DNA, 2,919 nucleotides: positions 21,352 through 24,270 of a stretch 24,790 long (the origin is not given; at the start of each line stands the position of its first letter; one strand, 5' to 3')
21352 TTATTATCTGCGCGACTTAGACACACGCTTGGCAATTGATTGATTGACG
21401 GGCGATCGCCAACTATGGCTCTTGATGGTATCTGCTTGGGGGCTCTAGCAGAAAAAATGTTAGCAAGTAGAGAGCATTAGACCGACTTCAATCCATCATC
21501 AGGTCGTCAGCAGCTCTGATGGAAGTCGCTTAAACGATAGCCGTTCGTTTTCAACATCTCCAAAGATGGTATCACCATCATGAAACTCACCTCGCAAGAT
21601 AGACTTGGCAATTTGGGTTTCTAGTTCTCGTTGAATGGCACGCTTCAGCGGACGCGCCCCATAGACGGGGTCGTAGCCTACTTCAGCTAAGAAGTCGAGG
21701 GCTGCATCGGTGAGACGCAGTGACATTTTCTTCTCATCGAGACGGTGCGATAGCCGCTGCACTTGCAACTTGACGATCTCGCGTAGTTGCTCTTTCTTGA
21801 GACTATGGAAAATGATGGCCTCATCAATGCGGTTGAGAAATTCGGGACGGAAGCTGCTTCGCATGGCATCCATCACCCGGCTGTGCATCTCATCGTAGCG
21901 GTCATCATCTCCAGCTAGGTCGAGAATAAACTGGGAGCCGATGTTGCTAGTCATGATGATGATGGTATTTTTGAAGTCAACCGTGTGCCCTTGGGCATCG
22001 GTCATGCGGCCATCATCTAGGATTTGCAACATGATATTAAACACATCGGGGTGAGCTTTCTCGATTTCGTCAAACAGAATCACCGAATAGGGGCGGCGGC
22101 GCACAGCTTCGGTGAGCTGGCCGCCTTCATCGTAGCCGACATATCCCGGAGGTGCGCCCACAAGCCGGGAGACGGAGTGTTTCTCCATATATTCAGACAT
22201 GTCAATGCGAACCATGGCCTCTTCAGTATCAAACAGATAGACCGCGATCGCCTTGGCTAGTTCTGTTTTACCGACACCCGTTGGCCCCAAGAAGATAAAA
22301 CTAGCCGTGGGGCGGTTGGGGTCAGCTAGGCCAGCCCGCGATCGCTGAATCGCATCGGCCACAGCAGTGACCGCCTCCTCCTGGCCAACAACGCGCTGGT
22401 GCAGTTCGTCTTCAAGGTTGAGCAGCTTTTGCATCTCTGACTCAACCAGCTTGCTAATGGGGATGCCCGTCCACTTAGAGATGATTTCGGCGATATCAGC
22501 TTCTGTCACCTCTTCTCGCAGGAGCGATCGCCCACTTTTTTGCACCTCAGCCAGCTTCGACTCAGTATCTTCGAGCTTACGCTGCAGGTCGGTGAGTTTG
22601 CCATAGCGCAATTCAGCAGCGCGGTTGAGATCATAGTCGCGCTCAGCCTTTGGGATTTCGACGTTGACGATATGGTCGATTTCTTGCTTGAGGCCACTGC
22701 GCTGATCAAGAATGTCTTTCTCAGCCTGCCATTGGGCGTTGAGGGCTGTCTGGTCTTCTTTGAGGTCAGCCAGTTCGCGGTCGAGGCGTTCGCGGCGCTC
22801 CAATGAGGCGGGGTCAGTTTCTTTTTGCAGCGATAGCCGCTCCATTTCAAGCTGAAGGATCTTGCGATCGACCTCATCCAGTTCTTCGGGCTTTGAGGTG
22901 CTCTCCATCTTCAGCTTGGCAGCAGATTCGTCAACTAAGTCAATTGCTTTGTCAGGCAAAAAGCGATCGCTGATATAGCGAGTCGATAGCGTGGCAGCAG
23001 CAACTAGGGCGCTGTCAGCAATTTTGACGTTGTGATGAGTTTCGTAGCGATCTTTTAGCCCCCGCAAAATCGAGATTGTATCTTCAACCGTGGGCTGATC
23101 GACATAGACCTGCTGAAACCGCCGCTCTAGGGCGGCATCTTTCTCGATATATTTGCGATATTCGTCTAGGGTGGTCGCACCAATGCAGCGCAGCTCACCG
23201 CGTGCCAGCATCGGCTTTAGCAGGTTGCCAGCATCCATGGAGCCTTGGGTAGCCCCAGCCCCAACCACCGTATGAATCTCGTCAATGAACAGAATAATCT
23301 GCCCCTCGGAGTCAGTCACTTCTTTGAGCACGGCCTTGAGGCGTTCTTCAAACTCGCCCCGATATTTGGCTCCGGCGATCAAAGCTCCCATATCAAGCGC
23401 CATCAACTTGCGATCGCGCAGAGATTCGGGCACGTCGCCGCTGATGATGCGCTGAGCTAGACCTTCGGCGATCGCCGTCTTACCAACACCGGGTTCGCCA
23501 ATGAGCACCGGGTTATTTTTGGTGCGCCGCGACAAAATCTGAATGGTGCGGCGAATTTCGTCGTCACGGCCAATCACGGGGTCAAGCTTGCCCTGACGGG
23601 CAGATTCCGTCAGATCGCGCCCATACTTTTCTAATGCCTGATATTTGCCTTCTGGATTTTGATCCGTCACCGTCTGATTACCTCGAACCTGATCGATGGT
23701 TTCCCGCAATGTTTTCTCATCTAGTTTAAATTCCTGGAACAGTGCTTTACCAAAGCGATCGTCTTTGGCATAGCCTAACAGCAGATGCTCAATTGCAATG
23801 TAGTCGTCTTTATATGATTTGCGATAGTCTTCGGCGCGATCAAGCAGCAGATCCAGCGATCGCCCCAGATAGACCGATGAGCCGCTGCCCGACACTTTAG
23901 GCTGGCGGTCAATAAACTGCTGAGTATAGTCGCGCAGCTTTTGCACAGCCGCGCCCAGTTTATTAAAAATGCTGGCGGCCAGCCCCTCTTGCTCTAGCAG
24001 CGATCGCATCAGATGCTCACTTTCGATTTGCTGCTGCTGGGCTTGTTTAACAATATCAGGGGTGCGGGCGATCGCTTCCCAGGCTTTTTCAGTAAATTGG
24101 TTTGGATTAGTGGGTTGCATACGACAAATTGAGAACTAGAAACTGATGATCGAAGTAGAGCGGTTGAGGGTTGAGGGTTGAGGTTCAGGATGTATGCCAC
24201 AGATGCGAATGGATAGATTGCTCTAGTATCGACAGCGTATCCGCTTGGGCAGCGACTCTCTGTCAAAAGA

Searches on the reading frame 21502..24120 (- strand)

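Call 65: search_protein_families(library=pfam, proteins=[window:21502-24120:-], max_evalue=0.00001)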
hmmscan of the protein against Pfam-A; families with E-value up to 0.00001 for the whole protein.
window:21502-24120:- (873 aa): 13 families
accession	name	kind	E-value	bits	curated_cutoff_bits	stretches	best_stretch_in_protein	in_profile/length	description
PF07724.20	AAA_2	-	7.6e-75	250.9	27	1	603-767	1-165/166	AAA domain (Cdc48 subfamily)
PF17871.7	AAA_lid_9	-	1.5e-34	118.5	22.8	1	344-445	1-102/104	AAA lid domain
PF10431.15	ClpB_D2-small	-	2.7e-29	101.4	21.9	1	774-852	1-79/81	C-terminal, D2-small domain, of ClpB protein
PF00004.35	AAA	-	6.7e-25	88.5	21.2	2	205-321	2-111/131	ATPase family associated with various cellular activities (AAA)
PF02861.25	Clp_N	-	1.4e-24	86.4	20.7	2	96-147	1-53/53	Clp amino terminal domain, pathogenicity island component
PF07728.20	AAA_5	-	1.4e-18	67.7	22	1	608-728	2-124/139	AAA domain (dynein-related subfamily)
PF00158.32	Sigma54_activat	-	7.4e-09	35.9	20.2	0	602-723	19-139/168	Sigma-54 interaction domain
PF13191.12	AAA_16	-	1.1e-08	36.2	32.6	0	182-226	2-49/167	AAA ATPase domain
PF13401.12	AAA_22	-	1.1e-08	36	27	0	199-291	3-97/130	AAA domain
PF01695.23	IstB_IS21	-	1.1e-08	35.3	24.1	0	199-266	90-153/238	IstB-like ATP binding protein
PF20720.3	nSTAND3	-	1.5e-08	34.9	27.2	0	193-227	11-43/155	Novel STAND NTPase 3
PF13173.12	AAA_14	-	1.8e-06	28.4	27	0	609-705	6-89/129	AAA domain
PF01637.24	ATPase_2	-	4.7e-06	27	33.2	0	185-288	4-125/225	ATPase domain predominantly from Archaea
